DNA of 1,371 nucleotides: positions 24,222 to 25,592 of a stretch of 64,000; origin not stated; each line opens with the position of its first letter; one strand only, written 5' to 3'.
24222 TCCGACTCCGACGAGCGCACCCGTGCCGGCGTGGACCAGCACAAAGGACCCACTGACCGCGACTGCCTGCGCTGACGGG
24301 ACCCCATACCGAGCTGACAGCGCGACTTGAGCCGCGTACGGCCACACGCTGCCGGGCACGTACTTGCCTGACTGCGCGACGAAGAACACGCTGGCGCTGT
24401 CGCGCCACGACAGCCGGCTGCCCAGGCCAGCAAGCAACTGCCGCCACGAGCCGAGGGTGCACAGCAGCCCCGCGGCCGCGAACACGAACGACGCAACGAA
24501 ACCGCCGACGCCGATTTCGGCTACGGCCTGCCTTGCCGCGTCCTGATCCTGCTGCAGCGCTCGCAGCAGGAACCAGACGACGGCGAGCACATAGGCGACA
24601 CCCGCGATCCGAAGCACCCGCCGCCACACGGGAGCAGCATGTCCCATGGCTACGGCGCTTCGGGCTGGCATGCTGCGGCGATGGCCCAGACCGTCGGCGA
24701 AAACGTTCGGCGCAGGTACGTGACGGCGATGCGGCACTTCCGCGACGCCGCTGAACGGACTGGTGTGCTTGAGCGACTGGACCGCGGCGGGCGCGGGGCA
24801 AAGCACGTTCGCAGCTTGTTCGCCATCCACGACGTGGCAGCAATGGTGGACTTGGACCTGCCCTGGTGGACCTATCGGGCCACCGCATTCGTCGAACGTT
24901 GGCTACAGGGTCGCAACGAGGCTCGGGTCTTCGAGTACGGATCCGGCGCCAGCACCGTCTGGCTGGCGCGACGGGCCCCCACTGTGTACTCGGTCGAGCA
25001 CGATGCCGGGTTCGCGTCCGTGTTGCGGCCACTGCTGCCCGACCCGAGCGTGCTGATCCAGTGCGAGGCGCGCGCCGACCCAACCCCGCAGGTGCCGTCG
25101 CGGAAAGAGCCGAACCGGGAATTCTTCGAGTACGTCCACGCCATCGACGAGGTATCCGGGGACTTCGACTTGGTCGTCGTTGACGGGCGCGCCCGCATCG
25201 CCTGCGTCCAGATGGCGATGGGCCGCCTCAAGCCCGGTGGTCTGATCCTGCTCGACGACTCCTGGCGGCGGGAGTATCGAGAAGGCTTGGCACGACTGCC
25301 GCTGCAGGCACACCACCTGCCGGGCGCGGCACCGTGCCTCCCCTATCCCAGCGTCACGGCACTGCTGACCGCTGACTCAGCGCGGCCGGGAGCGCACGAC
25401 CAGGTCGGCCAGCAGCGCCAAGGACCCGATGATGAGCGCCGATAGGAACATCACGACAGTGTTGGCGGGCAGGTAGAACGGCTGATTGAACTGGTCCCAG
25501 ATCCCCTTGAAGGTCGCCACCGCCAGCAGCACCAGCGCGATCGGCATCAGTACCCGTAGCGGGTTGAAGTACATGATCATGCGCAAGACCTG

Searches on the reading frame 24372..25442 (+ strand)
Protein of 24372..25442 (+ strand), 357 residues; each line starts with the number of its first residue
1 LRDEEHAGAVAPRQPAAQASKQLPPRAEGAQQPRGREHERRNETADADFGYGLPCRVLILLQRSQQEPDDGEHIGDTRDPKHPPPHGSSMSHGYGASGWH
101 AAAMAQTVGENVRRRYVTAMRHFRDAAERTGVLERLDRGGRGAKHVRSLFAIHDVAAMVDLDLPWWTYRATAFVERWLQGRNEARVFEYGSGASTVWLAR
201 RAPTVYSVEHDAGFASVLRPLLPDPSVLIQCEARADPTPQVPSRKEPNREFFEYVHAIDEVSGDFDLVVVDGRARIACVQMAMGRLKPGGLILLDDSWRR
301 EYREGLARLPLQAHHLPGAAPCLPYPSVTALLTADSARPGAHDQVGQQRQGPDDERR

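Call 54: search_protein_families(library=pfam, proteins=[window:24372-25442:+], max_evalue=0.0001)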
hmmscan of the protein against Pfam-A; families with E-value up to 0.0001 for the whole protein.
window:24372-25442:+ (357 aa): 1 family
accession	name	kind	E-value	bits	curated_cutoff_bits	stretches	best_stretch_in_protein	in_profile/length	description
PF13578.12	Methyltransf_24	-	6.2e-07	30.7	26.3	1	188-296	2-104/105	Methyltransferase domain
